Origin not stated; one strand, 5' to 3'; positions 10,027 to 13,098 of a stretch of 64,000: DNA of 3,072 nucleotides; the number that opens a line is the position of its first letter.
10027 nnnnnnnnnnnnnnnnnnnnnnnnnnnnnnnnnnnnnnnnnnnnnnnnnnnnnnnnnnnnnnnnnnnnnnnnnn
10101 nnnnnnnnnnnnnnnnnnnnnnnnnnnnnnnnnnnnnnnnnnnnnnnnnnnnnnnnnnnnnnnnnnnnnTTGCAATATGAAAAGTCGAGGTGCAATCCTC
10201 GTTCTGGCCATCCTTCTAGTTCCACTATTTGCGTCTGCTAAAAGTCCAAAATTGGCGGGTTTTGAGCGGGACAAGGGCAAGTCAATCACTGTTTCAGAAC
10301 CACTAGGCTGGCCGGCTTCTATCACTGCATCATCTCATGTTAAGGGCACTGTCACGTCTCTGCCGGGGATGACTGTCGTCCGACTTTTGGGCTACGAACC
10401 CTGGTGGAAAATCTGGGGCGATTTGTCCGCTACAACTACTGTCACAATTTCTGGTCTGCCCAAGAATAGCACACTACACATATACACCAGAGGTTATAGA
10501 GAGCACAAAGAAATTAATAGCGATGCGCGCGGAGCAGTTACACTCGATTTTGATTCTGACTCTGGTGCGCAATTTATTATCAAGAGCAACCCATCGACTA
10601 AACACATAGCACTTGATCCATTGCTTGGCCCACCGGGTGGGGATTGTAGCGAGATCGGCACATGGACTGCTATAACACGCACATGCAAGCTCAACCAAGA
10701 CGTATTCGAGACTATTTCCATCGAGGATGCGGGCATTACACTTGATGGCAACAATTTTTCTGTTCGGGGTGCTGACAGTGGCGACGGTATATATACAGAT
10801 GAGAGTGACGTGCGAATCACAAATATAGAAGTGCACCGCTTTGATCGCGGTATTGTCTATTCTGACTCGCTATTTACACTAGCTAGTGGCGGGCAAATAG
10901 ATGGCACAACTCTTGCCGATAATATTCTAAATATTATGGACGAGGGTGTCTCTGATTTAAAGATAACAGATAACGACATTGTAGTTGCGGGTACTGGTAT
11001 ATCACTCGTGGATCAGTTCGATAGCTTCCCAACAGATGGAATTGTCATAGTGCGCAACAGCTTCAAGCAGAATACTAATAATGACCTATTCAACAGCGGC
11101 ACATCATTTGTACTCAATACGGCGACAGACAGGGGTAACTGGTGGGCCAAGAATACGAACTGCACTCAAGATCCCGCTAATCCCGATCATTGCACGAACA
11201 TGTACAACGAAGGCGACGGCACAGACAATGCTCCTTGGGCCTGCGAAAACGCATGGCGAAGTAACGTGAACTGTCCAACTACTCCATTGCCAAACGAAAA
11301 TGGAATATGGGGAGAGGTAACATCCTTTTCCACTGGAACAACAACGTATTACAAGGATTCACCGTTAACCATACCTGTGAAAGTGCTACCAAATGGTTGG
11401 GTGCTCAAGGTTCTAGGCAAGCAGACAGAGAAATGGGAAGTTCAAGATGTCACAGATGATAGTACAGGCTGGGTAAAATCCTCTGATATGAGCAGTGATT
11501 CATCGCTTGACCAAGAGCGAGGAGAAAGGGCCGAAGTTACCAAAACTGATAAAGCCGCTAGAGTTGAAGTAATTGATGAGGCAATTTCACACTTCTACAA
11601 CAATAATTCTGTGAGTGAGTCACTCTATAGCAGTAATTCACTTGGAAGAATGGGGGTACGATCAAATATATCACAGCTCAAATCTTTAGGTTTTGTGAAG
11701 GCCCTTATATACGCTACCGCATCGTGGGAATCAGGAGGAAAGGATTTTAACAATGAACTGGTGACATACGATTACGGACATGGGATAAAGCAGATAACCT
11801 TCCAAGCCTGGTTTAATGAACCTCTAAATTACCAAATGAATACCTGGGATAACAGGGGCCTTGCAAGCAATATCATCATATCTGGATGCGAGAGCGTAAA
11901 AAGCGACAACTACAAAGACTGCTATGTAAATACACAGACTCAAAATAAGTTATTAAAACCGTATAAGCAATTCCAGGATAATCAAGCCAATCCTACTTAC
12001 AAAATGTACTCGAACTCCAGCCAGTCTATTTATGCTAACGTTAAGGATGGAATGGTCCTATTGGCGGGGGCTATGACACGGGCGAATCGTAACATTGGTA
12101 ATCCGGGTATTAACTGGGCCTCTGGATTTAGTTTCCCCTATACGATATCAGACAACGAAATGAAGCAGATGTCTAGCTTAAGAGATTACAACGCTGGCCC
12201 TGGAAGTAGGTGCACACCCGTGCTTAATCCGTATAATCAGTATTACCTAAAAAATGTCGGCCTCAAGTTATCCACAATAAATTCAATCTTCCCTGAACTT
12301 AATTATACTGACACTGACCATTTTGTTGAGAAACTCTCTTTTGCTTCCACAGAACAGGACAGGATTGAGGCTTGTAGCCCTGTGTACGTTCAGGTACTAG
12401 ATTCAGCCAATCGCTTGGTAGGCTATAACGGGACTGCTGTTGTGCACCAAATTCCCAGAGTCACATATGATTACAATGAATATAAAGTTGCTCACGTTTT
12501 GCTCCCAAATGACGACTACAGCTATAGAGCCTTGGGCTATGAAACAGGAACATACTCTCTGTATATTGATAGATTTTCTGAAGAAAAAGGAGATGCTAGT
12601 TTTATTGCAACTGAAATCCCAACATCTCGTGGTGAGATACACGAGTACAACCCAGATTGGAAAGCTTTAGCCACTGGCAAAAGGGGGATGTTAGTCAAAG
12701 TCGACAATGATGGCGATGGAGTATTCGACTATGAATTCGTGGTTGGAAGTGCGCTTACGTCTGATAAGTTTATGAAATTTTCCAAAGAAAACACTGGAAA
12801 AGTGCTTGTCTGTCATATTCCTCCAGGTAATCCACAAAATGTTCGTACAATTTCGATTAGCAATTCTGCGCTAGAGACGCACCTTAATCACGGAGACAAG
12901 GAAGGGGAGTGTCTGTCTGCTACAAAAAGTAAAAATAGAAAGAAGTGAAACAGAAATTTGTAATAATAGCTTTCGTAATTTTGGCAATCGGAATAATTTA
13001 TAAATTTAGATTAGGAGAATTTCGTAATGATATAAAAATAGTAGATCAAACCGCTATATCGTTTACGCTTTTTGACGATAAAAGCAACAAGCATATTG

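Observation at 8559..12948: Orphan multi-TM sensor kinase coupled to a 923-aa secreted beta-helix/SH3b/lytic-transglycosylase-like protein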

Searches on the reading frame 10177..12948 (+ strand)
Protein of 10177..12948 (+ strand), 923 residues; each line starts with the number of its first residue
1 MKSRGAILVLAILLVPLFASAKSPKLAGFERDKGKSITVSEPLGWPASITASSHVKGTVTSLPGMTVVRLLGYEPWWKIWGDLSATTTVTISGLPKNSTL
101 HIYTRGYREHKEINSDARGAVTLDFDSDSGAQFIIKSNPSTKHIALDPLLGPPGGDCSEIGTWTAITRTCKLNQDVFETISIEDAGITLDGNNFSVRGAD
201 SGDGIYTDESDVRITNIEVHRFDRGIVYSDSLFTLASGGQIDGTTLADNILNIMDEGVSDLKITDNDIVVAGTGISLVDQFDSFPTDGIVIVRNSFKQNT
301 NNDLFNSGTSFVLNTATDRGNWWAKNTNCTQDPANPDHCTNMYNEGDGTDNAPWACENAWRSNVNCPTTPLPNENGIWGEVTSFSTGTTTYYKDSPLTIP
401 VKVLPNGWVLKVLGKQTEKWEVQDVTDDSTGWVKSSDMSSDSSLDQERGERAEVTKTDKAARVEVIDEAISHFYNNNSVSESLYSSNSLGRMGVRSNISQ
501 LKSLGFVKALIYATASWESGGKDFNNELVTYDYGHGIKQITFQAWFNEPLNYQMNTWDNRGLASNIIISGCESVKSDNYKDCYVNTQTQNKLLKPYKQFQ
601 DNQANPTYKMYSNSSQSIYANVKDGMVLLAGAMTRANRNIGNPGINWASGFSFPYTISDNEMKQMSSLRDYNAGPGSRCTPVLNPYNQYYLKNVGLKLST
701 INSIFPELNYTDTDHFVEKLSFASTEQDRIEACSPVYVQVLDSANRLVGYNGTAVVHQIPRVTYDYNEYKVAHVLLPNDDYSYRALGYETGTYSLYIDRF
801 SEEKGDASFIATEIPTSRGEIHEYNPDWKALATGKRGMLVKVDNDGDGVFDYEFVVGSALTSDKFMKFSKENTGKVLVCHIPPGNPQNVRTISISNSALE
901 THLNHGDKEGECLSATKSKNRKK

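Call 3: search_protein_families(library=pfam, proteins=[window:10177-12948:+], max_evalue=1)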
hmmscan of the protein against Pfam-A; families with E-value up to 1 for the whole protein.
window:10177-12948:+ (923 aa): 2 families
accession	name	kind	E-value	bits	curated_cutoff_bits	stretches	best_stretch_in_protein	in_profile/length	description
PF08239.17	SH3_3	-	0.058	14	27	1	401-437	16-52/54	Bacterial SH3 domain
PF05480.16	PSMbeta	-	0.15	12.3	25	1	236-259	13-36/43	Phenol-soluble modulin beta protein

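Call 4: search_protein_families(library=ncbifam, proteins=[window:10177-12948:+], max_evalue=1)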
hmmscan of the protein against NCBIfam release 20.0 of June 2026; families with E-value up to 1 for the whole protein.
window:10177-12948:+ (923 aa): 0 families

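Call 5: find_homologous_proteins(query=window:10177-12945:+, max_evalue=0.001)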
Query window:10177-12945:+ (923 aa): 15 proteins with E <= 0.001 among 8000 candidates.
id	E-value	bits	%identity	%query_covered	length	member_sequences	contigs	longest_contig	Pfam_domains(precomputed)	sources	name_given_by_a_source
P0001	0.0e+0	2138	100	100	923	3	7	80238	-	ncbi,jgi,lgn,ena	ncbi:MAG TPA: hypothetical protein VJB98_02395 [Candidatus Paceibacterota bacterium]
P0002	2.4e-291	987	53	100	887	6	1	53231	-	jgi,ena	-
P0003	9.9e-195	668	40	98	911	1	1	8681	-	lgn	-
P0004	9.5e-183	628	38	99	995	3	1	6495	-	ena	-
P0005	7.6e-172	592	66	40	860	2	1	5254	PF09471.16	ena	-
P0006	2.4e-170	587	38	97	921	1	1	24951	-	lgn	-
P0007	1.3e-160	555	39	58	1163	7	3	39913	PF01471.24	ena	-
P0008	6.1e-159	549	65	38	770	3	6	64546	PF00877.26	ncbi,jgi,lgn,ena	ncbi:MAG TPA: NlpC/P60 family protein [Candidatus Paceibacterota bacterium]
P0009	9.3e-143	496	37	52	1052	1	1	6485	-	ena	-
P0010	1.8e-135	471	32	100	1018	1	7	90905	PF05048.20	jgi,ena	-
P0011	5.1e-108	381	48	39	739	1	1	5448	PF00877.26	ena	-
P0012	1.2e-107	379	41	38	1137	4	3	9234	PF01551.30,PF05048.20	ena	-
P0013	3.3e-101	358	44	39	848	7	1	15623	-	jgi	-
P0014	2.9e-11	60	29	24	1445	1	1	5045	PF13229.13,PF02450.22,PF24096.3,PF05048.20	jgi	jgi:nitrous oxidase accessory protein NosD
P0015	5.7e-7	46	29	21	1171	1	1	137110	PF22352.3,PF00801.27,PF00932.26,PF00149.34,PF05048.20,PF18911.7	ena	-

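Call 12: search_solved_structures(query=A1, max_evalue=10, show_alignments=3)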
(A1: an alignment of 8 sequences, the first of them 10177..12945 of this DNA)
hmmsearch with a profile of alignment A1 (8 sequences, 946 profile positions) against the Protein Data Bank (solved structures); distinct sequences matched with E-value up to 10: 1.
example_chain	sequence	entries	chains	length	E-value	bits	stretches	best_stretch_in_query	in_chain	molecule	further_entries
2qhp_A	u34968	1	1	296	0.37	11.9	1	524-682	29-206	Fructokinase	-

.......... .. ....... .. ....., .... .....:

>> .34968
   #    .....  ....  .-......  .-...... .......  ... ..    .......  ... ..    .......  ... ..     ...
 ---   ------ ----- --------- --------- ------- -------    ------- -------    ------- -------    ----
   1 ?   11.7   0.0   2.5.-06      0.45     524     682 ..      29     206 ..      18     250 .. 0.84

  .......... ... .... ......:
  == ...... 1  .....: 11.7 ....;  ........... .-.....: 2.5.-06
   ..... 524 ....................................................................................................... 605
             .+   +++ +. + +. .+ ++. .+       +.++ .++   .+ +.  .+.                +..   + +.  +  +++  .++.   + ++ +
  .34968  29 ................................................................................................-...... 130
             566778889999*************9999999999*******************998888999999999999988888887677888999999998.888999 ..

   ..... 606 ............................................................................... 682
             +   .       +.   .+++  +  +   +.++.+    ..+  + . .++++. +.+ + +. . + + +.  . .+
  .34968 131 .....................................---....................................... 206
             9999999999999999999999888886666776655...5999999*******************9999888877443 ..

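Call 13: find_encoding_contigs(protein=P0002, flank=8000, max_places=2)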
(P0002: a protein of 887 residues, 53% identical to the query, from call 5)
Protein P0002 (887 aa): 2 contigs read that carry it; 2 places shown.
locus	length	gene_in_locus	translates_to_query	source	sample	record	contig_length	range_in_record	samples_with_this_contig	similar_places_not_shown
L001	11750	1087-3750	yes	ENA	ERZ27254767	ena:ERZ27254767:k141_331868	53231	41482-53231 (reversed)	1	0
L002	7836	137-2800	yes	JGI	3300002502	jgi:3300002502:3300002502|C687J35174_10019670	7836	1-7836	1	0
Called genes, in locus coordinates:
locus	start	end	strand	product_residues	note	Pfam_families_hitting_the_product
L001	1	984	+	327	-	?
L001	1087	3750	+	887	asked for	-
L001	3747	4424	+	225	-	-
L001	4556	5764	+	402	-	PF04183:IucA_IucC (weak)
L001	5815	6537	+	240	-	-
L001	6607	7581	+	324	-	PF00579:tRNA-synt_1b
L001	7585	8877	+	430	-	PF01336:tRNA_anti-codon, PF00152:tRNA-synt_2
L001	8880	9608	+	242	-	PF02616:SMC_ScpA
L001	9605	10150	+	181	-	PF04079:SMC_ScpB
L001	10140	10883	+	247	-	PF00768:Peptidase_S11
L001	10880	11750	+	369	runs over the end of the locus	PF01098:FTSW_RODA_SPOVE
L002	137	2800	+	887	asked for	-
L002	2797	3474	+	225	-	-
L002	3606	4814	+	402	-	PF04183:IucA_IucC (weak)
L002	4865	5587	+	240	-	-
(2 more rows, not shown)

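Call 14: find_encoding_contigs(protein=P0010, flank=8000, max_places=2)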
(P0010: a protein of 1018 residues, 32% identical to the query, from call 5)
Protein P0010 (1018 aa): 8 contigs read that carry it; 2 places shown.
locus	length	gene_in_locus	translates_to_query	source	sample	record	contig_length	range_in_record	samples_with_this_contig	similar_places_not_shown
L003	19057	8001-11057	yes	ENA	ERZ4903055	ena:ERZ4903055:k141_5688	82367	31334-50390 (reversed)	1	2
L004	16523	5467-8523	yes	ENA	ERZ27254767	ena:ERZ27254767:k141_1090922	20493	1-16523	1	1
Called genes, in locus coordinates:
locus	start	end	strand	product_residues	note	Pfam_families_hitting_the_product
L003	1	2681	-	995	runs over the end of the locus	-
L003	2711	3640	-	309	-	-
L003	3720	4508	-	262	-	PF01551:Peptidase_M23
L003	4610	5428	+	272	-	-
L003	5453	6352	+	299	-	PF12147:Methyltransf_20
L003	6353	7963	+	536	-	PF16927:HisKA_7TM, PF00512:HisKA, PF02518:HATPase_c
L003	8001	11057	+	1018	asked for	PF05048:NosD (weak)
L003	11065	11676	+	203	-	-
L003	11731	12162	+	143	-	-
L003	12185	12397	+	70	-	-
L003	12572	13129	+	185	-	PF02834:LigT_PEase (weak), PF13563:2_5_RNA_ligase2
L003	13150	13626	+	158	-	PF00293:NUDIX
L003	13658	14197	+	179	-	PF01936:NYN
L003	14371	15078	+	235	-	PF08713:DNA_alkylation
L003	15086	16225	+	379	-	-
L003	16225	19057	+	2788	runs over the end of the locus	-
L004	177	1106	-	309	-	-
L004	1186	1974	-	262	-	PF01551:Peptidase_M23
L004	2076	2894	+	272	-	-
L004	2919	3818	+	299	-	PF12147:Methyltransf_20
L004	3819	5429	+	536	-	PF16927:HisKA_7TM, PF00512:HisKA, PF02518:HATPase_c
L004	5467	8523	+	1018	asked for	PF05048:NosD (weak)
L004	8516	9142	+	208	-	-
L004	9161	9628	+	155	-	-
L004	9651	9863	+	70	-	-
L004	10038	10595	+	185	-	PF02834:LigT_PEase (weak), PF13563:2_5_RNA_ligase2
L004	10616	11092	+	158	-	PF00293:NUDIX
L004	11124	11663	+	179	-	PF01936:NYN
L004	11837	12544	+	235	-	PF08713:DNA_alkylation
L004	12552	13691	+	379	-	-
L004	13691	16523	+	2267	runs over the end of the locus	?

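Call 15: find_encoding_contigs(protein=P0008, flank=8000, max_places=2)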
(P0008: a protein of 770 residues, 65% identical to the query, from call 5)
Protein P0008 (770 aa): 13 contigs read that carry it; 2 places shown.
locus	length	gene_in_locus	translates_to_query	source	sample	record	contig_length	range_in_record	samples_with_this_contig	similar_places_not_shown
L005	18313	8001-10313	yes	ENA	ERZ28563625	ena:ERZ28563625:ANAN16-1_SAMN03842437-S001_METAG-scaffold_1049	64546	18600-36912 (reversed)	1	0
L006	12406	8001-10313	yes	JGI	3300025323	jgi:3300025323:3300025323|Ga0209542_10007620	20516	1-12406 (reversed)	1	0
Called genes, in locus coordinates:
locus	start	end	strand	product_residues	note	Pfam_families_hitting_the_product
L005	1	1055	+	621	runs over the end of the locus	PF00012:HSP70, PF06723:MreB_Mbl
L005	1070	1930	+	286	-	PF00226:DnaJ, PF01556:DnaJ_C, PF00684:DnaJ_CXXCXGXG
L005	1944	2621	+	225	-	PF01553:Acyltransferase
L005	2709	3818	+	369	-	-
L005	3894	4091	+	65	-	-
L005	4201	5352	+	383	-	PF01488:Shikimate_DH (faint), PF01118:Semialdhyde_dh (weak)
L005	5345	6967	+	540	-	PF16927:HisKA_7TM, PF00512:HisKA, PF02518:HATPase_c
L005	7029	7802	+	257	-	PF00561:Abhydrolase_1, PF12146:Hydrolase_4, PF12697:Abhydrolase_6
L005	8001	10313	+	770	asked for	PF00877:NLPC_P60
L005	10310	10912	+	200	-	-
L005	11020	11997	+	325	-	PF00579:tRNA-synt_1b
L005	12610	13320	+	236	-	PF00152:tRNA-synt_2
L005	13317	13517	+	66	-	-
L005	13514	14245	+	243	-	PF02616:SMC_ScpA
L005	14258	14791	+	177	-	PF04079:SMC_ScpB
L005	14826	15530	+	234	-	PF00768:Peptidase_S11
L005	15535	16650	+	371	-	PF01098:FTSW_RODA_SPOVE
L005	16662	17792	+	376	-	PF03033:Glyco_transf_28, PF04101:Glyco_tran_28_C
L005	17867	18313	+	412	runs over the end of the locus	PF00749:tRNA-synt_1c, PF19269:Anticodon_2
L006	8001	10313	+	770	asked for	PF00877:NLPC_P60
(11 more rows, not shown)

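Call 16: find_encoding_contigs(protein=P0007, flank=8000, max_places=2)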
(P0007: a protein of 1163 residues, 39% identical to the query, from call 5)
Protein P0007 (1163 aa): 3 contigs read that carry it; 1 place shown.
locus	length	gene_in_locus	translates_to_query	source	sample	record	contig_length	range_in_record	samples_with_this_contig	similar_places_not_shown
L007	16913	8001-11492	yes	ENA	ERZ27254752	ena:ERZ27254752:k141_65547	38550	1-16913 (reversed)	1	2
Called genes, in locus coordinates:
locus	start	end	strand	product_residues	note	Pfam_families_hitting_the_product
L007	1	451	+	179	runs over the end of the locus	PF01025:GrpE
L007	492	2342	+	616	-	PF00012:HSP70, PF06723:MreB_Mbl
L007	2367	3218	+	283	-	PF00226:DnaJ, PF01556:DnaJ_C, PF00684:DnaJ_CXXCXGXG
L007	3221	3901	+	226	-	PF01553:Acyltransferase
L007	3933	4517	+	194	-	-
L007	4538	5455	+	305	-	PF02557:VanY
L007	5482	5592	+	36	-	-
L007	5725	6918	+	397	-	-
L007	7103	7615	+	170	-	PF13521:AAA_28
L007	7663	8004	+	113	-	PF01863:YgjP-like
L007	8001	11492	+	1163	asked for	PF01471:PG_binding_1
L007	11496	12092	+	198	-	-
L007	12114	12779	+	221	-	-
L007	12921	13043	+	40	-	-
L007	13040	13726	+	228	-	-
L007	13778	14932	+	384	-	-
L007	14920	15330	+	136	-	-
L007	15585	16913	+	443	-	PF13156:Mrr_cat_2, PF00270:DEAD, PF04851:ResIII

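Call 17: find_encoding_contigs(protein=P0006, flank=8000, max_places=1)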
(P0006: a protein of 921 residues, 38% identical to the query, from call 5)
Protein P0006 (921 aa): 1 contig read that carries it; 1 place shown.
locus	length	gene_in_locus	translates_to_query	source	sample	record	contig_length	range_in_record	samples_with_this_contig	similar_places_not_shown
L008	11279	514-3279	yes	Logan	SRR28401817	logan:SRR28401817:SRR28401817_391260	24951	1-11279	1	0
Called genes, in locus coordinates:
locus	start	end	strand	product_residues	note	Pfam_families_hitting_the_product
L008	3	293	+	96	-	?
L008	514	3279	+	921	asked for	-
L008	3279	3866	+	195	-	-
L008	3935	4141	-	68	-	-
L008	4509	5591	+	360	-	PF01436:NHL (faint), PF07995:GSDH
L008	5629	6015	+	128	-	PF07237:DUF1428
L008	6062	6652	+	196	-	-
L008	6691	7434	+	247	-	PF04402:SIMPL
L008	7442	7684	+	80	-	-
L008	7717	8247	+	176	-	-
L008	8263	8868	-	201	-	PF13532:2OG-FeII_Oxy_2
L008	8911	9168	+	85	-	-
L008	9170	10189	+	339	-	PF02618:YceG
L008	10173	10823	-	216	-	PF14360:PAP2_C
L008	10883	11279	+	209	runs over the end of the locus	-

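Call 22: predict_structure(alignment_id=A1)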
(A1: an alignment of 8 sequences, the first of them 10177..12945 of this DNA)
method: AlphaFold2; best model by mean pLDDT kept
length: 923 residues; sequences in the alignment: 8
mean_pLDDT: 69.6   pTM: 0.48
mean pLDDT of the five models: 69.6, 68.9, 66.9, 66.7, 65.5
residues with pLDDT >= 90: 120; 70-90: 457; 50-70: 127; < 50: 219
segments of 3 or more residues with pLDDT < 50: 1-24, 282-286, 312-320, 323-375, 478-482, 484-497, 528-610, 639-643, 680-685, 871-873, 915-923
pLDDT, mean of each block of 10 residues (from residue 1): 42 35 61 84 85 87 87 67 79 91 80 90 86 83 77 85 91 94 92 90 89 94 89 73 88 84 81 77 54 68 64 42 47 39 36 36 33 56 64 67 69 84 73 84 78 76 84 62 40 42 79 76 54 33 27 29 38 34 33 26 33 72 73 67 61 82 84 54 53 86 78 78 88 86 82 73 75 83 89 89 83 87 92 89 83 90 75 65 73 73 80 50 31
secondary structure, 60 per line:
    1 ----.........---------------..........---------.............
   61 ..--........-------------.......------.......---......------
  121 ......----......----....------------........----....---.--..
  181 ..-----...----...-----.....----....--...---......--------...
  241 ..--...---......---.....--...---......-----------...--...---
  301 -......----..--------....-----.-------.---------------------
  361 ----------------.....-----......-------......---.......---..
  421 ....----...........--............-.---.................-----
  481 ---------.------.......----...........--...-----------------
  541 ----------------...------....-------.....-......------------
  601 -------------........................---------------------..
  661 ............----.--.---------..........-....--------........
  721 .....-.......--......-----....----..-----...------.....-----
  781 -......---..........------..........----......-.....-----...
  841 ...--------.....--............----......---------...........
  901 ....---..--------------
elements in order (helices of 4 or more, strands of 3 or more residues): H5-13 E29-38 E48-62 E65-72 E86-92 E99-105 E109-114 E121-126 E131-136 E141-144 H157-160 E161-164 E169-172 E179-182 E188-190 E195-197 E203-207 E212-215 E218-220 E224-229 E238-242 E245-247 E251-256 E260-264 E267-269 E273-278 E290-292 E295-297 E302-307 H322-325 E377-381 E387-392 E400-405 E409-415 E419-424 E429-434 H442-453 H459-475 H497-503 H508-518 E557-559 E566-569 H577-581 E583-585 H615-637 H659-672 H690-699 H701-704 H713-725 E727-733 E736-741 E747-750 E762-764 E771-775 E782-787 E791-800 E807-816 E821-826 H828-832 E838-843 E852-856 E859-861 H862-870 E875-880 E890-895 H896-904
